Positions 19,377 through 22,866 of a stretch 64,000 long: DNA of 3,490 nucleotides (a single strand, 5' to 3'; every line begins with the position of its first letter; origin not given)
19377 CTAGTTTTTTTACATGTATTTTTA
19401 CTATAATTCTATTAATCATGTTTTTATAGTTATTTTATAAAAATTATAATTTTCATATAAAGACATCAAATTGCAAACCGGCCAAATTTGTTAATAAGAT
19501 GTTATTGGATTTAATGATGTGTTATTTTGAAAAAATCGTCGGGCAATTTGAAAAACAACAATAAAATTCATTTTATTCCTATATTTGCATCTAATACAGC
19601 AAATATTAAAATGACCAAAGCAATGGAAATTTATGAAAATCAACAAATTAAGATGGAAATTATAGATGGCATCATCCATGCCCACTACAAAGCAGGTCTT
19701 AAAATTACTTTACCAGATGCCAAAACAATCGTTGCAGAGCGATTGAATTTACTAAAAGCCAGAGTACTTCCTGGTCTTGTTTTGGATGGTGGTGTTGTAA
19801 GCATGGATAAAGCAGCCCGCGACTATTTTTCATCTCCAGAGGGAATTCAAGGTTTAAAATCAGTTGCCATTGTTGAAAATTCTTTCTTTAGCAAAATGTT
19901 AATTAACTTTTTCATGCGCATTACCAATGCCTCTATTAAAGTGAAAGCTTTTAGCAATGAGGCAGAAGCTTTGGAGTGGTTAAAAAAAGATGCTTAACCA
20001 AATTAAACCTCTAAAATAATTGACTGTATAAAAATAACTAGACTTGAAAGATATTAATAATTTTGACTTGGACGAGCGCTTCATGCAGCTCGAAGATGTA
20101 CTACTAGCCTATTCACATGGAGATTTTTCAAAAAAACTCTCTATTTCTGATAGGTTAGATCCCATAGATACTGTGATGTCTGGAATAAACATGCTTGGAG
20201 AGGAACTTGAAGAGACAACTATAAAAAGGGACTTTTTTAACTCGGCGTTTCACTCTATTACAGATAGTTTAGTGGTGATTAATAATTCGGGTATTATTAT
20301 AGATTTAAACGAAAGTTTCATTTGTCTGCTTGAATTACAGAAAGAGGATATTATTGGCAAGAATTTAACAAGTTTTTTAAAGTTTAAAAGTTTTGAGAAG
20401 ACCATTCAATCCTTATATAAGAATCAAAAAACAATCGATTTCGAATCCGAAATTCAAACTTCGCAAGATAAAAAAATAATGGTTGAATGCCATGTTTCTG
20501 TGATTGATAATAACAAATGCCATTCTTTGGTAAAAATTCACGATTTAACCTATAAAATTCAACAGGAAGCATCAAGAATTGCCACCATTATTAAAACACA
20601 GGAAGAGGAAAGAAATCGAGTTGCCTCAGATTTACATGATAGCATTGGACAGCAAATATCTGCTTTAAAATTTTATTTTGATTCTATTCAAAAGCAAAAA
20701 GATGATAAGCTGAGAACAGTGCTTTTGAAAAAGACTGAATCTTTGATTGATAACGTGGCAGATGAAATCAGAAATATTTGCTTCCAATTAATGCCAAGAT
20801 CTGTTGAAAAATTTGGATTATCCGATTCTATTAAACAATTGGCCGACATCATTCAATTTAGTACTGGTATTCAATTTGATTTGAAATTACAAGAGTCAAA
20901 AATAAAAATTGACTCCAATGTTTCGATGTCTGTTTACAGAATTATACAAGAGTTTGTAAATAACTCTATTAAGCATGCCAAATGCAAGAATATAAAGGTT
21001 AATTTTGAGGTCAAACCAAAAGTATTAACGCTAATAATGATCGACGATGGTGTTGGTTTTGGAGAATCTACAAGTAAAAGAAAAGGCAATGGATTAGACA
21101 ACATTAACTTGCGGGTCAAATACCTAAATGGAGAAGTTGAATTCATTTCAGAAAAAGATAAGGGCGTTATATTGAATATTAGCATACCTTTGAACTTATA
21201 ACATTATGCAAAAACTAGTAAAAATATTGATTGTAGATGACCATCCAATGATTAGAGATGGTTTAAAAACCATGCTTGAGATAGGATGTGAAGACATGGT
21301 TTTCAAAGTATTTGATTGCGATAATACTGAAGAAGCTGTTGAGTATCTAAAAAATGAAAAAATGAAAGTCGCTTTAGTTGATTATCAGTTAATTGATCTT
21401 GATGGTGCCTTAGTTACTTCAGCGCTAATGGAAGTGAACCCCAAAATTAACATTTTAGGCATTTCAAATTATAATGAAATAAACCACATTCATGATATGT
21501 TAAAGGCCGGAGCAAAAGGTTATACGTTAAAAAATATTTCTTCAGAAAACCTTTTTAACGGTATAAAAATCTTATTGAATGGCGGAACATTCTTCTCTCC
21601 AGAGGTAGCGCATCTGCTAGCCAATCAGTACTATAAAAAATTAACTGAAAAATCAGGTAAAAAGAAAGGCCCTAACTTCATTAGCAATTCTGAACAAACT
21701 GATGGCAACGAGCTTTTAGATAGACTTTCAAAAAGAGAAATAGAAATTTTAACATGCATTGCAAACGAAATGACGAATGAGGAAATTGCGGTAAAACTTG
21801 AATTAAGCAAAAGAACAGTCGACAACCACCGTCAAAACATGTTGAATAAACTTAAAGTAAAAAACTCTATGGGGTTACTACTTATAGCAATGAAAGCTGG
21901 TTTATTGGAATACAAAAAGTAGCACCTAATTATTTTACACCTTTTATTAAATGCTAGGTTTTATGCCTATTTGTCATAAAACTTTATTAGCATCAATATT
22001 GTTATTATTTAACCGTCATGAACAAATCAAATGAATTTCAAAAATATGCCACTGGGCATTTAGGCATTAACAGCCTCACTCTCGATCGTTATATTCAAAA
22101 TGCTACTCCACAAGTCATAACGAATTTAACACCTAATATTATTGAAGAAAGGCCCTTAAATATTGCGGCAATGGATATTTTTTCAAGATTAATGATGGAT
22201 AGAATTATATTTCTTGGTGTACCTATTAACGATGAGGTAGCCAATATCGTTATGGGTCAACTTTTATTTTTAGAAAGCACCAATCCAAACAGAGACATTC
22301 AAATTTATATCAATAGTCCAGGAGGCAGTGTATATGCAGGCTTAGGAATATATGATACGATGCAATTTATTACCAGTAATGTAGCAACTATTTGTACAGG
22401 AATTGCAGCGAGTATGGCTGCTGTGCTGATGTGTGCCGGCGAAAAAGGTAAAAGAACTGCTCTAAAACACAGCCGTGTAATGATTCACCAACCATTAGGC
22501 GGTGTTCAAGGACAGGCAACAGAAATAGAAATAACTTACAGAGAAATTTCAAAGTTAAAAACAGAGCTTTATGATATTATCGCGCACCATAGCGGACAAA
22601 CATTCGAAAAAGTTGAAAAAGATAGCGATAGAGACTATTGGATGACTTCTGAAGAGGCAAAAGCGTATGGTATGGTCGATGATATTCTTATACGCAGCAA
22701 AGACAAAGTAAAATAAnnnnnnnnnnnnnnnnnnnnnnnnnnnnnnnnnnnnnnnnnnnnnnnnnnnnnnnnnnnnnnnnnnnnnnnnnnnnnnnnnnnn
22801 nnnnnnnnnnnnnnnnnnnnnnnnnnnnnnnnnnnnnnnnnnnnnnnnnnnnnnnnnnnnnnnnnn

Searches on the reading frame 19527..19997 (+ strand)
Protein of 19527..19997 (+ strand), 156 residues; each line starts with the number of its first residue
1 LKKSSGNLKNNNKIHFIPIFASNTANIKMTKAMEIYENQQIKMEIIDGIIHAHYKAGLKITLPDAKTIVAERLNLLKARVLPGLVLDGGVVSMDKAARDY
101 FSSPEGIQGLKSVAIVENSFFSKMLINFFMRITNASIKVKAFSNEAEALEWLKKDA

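Call 7: search_protein_families(library=pfam, proteins=[window:19527-19997:+], max_evalue=0.001)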
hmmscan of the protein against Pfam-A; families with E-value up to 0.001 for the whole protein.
window:19527-19997:+ (156 aa): 2 families
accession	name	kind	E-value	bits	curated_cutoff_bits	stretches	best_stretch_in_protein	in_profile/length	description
PF25056.1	DUF7793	-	4.5e-31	107.7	26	1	43-154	1-111/113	Domain of unknown function (DUF7793)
PF11964.13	SpoIIAA-like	-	1.7e-06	29.1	25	1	59-153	9-106/106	SpoIIAA-like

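Call 87: find_homologous_proteins(query=A4, max_evalue=0.001)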
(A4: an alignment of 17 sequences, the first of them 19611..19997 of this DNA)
Query A4 (17 sequences) (128 aa, profile of the alignment): 255 proteins with E <= 0.001 among 1256 candidates; the best 120 are listed.
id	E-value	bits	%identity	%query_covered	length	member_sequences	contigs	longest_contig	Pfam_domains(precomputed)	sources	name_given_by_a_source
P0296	4.9e-49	183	37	95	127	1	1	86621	PF25056.2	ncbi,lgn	-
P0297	8.2e-49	182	64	95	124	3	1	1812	PF25056.2,PF11964.14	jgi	jgi:hypothetical protein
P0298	2.0e-48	181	42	98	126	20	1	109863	PF25056.2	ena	-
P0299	2.9e-48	181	41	92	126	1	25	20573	PF25056.2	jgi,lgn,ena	-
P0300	3.8e-48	180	50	93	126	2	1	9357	PF25056.2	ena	-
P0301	4.2e-48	180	42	95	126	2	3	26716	PF25056.2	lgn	-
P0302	4.7e-48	180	44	94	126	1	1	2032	PF25056.2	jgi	jgi:hypothetical protein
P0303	5.0e-48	180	43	92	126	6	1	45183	PF25056.2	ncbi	-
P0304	6.4e-48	180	41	93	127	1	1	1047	PF25056.2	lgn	-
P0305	6.9e-48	179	38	95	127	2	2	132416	PF25056.2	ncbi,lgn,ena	-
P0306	6.9e-48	179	68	91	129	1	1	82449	PF25056.2,PF11964.14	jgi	jgi:hypothetical protein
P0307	8.4e-48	179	41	92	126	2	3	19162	PF25056.2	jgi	jgi:hypothetical protein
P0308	9.9e-48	179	49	95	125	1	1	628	PF25056.2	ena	-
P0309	1.0e-47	179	43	94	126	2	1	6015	PF25056.2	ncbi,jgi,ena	ncbi:MAG: hypothetical protein ACJ748_17465 [Flavisolibacter sp.]|jgi:hypothetical protein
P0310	1.4e-47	178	43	95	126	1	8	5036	PF25056.2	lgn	-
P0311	1.8e-47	178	49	92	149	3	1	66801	PF25056.2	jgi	-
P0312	1.8e-47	178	42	92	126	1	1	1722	PF25056.2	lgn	-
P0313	1.8e-47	178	64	95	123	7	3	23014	PF25056.2,PF11964.14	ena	-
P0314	2.3e-47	178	42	95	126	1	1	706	PF25056.2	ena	-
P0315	3.9e-47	177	64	92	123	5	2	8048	PF25056.2,PF11964.14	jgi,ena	jgi:hypothetical protein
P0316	4.1e-47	177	44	92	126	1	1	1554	PF25056.2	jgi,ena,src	jgi:hypothetical protein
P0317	4.1e-47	177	65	95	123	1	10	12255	PF25056.2,PF11964.14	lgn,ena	-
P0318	4.6e-47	177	67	91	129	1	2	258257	PF25056.2,PF11964.14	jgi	jgi:hypothetical protein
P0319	4.8e-47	177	38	95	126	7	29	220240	PF25056.2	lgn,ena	-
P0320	4.9e-47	177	48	88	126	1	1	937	PF25056.2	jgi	jgi:hypothetical protein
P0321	5.3e-47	177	64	95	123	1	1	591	PF25056.2,PF11964.14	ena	-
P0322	5.4e-47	177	40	95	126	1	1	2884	PF25056.2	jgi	jgi:hypothetical protein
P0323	5.8e-47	176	39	95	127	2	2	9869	PF25056.2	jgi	jgi:hypothetical protein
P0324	5.9e-47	176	49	93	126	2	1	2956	PF25056.2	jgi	jgi:hypothetical protein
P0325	6.3e-47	176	64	95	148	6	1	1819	PF25056.2,PF11964.14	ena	-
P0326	6.4e-47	176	41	95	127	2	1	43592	PF25056.2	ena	-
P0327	8.2e-47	176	66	93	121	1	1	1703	PF25056.2,PF11964.14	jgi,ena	-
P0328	9.9e-47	176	80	96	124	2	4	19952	PF25056.2,PF11964.14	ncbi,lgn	-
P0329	1.1e-46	175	65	94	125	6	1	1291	PF25056.2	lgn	-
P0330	1.1e-46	175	97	100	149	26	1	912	PF25056.2,PF11964.14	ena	-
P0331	1.8e-46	175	74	95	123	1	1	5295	PF25056.2,PF11964.14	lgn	-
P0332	2.0e-46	175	41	98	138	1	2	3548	PF25056.2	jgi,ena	-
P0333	2.1e-46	175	74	95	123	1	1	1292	PF25056.2,PF11964.14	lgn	-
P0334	2.2e-46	175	44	92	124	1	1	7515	PF25056.2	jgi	jgi:hypothetical protein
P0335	2.3e-46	175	42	92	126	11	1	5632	PF25056.2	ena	-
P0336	2.4e-46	174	40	95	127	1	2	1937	PF25056.2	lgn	-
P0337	2.5e-46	174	62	96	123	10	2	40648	PF25056.2,PF11964.14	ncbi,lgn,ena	-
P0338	2.9e-46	174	68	93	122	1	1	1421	PF25056.2,PF11964.14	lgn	-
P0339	3.4e-46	174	39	95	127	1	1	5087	PF25056.2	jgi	jgi:hypothetical protein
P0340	3.8e-46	174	41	97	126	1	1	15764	PF25056.2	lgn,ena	-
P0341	4.0e-46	174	63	95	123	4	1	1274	PF25056.2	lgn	-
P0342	4.1e-46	174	69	95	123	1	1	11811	PF25056.2,PF11964.14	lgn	-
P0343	4.6e-46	174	65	95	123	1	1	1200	PF25056.2,PF11964.14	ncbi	-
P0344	5.0e-46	173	68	93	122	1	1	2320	PF25056.2,PF11964.14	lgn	-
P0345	5.2e-46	173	38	95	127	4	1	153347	PF25056.2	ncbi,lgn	-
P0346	6.1e-46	173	75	95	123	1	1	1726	PF25056.2,PF11964.14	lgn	-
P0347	6.3e-46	173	82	96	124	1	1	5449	PF25056.2,PF11964.14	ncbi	-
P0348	6.4e-46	173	66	93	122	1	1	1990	PF25056.2,PF11964.14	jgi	jgi:hypothetical protein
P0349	6.5e-46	173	42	92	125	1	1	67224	PF25056.2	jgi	jgi:hypothetical protein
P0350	7.0e-46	173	69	93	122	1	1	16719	PF25056.2,PF11964.14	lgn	-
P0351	7.0e-46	173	75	95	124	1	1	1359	PF25056.2,PF11964.14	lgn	-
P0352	7.9e-46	173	63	95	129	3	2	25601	PF25056.2,PF11964.14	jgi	-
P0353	8.0e-46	173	39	93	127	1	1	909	PF25056.2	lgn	-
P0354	8.6e-46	173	64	92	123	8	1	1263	PF25056.2,PF11964.14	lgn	-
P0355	8.7e-46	173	69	93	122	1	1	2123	PF25056.2,PF11964.14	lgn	-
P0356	1.0e-45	172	69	95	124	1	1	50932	PF25056.2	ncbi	ncbi:MAG: hypothetical protein R2852_06085 [Bacteroidia bacterium]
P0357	1.0e-45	172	43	89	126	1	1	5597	PF25056.2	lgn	-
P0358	1.0e-45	172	65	95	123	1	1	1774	PF25056.2,PF11964.14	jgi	jgi:hypothetical protein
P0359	1.1e-45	172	76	95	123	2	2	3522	PF25056.2,PF11964.14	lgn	-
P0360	1.4e-45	172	68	93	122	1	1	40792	PF25056.2,PF11964.14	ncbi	-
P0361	1.4e-45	172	68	95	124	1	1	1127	PF25056.2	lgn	-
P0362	1.5e-45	172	66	95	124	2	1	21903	PF25056.2,PF11964.14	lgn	-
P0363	1.6e-45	172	46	89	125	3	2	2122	PF25056.2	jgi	jgi:hypothetical protein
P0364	1.6e-45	172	44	95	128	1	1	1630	PF25056.2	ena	-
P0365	1.6e-45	172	41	89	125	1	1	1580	PF25056.2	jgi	jgi:hypothetical protein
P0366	1.8e-45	172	42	84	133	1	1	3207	PF25056.2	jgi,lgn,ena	-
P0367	2.3e-45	171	40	98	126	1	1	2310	PF25056.2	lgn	-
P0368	3.2e-45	171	46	84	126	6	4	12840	PF25056.2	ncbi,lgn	-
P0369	3.7e-45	171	37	95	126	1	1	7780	PF25056.2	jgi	jgi:hypothetical protein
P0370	3.8e-45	171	40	89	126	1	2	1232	PF25056.2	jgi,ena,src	-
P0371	3.9e-45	171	39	92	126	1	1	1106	PF25056.2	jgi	jgi:hypothetical protein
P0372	4.2e-45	170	45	95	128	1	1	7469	PF25056.2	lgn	-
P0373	4.3e-45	170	37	95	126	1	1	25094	PF25056.2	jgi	jgi:hypothetical protein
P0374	4.8e-45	170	36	98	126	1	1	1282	PF25056.2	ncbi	-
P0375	5.3e-45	170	43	95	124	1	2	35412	PF25056.2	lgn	-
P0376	6.3e-45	170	61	95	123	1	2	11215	PF25056.2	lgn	-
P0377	6.8e-45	170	64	95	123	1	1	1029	PF25056.2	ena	-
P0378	7.0e-45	170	38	93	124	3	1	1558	PF25056.2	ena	-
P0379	7.1e-45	170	67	95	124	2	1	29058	PF25056.2,PF11964.14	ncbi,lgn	-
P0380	7.8e-45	170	44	92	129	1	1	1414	PF25056.2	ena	-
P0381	8.0e-45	170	61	95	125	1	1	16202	PF25056.2,PF11964.14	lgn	-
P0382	8.1e-45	170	76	95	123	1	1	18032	PF25056.2,PF11964.14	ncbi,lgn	-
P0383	8.3e-45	169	64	95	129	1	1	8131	PF25056.2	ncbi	-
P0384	9.5e-45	169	42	95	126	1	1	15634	PF25056.2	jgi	-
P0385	9.7e-45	169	65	93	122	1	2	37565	PF25056.2,PF11964.14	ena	-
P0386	9.9e-45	169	39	91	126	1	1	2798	PF25056.2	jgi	jgi:hypothetical protein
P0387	1.0e-44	169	42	95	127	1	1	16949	PF25056.2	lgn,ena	-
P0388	1.1e-44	169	62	95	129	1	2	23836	PF25056.2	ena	-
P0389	1.1e-44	169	44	92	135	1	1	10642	PF25056.2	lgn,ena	-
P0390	1.1e-44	169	40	95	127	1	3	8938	PF25056.2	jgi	jgi:hypothetical protein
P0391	1.1e-44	169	61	95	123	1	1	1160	PF25056.2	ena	-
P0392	1.2e-44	169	40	89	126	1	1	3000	PF25056.2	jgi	jgi:hypothetical protein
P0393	1.2e-44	169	64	95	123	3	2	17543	PF25056.2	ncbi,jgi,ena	jgi:hypothetical protein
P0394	1.3e-44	169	39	89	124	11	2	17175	PF25056.2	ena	-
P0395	1.5e-44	169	63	96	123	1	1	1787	PF25056.2,PF11964.14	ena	-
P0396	1.7e-44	168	63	96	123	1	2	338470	PF25056.2,PF11964.14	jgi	jgi:hypothetical protein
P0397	1.7e-44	168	39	89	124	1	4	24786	PF25056.2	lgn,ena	-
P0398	1.8e-44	168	62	95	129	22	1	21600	PF25056.2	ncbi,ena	-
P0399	1.8e-44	168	51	88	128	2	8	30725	PF25056.2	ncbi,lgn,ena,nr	ncbi:MAG TPA: hypothetical protein VNR87_14745 [Flavisolibacter sp.]|nr:hypothetical protein [Flavis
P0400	1.8e-44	168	44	97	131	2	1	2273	PF25056.2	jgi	jgi:hypothetical protein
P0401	2.2e-44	168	38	95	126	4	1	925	PF25056.2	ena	-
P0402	2.2e-44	168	64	93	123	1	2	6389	PF25056.2,PF11964.14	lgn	-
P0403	2.3e-44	168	41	89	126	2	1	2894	PF25056.2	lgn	-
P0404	2.4e-44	168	41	94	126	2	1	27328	PF25056.2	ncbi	-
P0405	3.0e-44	168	38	95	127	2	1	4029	PF25056.2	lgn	-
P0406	3.2e-44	168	40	98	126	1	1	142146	PF25056.2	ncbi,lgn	ncbi:MAG TPA: hypothetical protein VF487_16325 [Chitinophagaceae bacterium]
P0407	3.3e-44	168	40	92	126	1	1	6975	PF25056.2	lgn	-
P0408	3.4e-44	167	43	95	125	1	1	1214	PF25056.2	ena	-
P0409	3.5e-44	167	60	96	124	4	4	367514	PF25056.2,PF11964.14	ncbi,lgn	-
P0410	3.7e-44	167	38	92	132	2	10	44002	PF25056.2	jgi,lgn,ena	-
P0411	3.7e-44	167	42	95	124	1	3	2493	PF25056.2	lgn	-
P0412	4.1e-44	167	62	95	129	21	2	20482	PF25056.2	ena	-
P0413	4.5e-44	167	38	97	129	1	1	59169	PF25056.2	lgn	-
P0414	4.7e-44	167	35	95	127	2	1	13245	PF25056.2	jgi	jgi:hypothetical protein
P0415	5.5e-44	167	38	98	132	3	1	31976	PF25056.2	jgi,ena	-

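Call 88: find_encoding_contigs(protein=P0298, flank=5000, max_places=1)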
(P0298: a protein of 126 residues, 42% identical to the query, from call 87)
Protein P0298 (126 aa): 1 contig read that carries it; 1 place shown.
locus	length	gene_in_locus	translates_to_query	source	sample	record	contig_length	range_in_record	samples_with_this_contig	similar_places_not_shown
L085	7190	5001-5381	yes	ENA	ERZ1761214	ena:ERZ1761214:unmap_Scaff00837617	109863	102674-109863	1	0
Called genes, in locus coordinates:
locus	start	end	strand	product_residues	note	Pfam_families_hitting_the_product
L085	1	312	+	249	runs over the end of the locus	PF01522:Polysacc_deac_1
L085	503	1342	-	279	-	PF01557:FAA_hydrolase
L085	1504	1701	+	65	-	PF12244:DUF3606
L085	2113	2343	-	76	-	-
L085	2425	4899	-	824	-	PF00155:Aminotran_1_2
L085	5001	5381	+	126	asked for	PF25056:DUF7793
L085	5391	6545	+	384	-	PF00989:PAS, PF13188:PAS_8 (weak), PF08448:PAS_4 (weak), PF13426:PAS_9, PF07730:HisKA_3, PF02518:HATPase_c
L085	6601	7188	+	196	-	?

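Call 89: find_encoding_contigs(protein=P0319, flank=5000, max_places=1)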
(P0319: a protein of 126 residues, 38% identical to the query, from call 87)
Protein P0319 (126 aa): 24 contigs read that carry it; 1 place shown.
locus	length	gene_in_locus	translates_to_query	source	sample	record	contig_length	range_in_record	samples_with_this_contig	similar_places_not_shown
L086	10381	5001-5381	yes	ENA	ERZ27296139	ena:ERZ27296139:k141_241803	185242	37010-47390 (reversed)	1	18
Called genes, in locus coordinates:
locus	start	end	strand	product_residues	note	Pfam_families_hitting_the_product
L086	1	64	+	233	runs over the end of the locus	PF04240:Caroten_synth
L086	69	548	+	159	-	-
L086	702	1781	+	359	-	PF05834:Lycopene_cycl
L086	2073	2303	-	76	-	-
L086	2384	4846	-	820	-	-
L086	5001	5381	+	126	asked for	PF25056:DUF7793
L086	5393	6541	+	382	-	PF00989:PAS, PF13188:PAS_8 (weak), PF24820:Diguanyl_cycl_sensor (faint), PF08448:PAS_4, PF13426:PAS_9, PF07730:HisKA_3, PF02518:HATPase_c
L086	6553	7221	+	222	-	PF00072:Response_reg, PF00196:GerE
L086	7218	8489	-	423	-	PF00817:IMS, PF11799:IMS_C, PF13438:DUF4113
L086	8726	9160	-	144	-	PF00717:Peptidase_S24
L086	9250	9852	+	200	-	PF13563:2_5_RNA_ligase2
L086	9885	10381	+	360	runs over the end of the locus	PF04055:Radical_SAM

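Call 90: find_encoding_contigs(protein=P0349, flank=5000, max_places=1)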
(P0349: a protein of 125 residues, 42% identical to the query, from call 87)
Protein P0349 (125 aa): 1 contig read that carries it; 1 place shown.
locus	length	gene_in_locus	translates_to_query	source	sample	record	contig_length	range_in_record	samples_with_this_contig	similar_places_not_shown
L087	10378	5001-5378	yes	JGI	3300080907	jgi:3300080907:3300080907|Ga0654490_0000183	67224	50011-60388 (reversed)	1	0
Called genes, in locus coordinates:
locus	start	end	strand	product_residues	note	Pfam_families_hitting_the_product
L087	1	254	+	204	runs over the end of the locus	PF04240:Caroten_synth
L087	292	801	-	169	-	-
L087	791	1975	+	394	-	PF05834:Lycopene_cycl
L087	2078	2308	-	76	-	-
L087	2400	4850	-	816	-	PF00155:Aminotran_1_2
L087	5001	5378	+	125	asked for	PF25056:DUF7793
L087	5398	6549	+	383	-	PF00989:PAS, PF13426:PAS_9, PF07730:HisKA_3, PF02518:HATPase_c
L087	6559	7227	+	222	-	PF00072:Response_reg, PF00196:GerE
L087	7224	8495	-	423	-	PF00817:IMS, PF11799:IMS_C, PF13438:DUF4113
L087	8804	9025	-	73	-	PF01797:Y1_Tnp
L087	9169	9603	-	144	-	PF00717:Peptidase_S24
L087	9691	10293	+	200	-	PF02834:LigT_PEase (faint), PF13563:2_5_RNA_ligase2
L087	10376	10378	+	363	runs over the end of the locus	PF04055:Radical_SAM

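Call 91: find_encoding_contigs(protein=P0413, flank=5000, max_places=1)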
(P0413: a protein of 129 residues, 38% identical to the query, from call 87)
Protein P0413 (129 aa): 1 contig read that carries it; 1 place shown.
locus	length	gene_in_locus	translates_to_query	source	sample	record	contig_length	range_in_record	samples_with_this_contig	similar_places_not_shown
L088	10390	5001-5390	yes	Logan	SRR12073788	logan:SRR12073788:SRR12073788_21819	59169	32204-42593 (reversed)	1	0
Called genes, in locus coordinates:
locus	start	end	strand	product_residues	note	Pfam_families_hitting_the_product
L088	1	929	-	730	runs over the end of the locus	PF13715:CarbopepD_reg_2 (faint), PF07715:Plug (weak), PF00593:TonB_dep_Rec_b-barrel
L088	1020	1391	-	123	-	-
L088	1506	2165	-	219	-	PF00072:Response_reg, PF00196:GerE (weak)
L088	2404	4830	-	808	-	PF00155:Aminotran_1_2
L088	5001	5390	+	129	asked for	PF25056:DUF7793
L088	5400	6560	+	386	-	PF07730:HisKA_3, PF02518:HATPase_c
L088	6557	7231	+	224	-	PF00072:Response_reg, PF00196:GerE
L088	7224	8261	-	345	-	-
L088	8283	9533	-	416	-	PF00072:Response_reg, PF07228:SpoIIE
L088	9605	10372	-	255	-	PF00072:Response_reg, PF04397:LytTR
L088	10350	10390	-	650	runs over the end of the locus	PF00072:Response_reg, PF00512:HisKA, PF02518:HATPase_c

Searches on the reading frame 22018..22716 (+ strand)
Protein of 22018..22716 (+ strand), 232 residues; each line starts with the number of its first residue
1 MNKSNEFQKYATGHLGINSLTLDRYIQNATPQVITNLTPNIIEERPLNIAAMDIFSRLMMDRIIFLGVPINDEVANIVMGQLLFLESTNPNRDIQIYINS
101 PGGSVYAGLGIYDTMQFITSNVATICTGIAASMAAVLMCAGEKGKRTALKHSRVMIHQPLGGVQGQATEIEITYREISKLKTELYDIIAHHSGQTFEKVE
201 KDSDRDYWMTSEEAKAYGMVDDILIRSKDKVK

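Call 7: search_protein_families(library=pfam, proteins=[window:22018-22716:+], max_evalue=0.001)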
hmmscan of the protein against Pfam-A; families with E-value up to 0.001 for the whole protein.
window:22018-22716:+ (232 aa): 1 family
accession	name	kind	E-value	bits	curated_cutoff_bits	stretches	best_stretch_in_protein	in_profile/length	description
PF00574.28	CLP_protease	-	4.1e-77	258.6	20.2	1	51-224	6-179/182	Clp protease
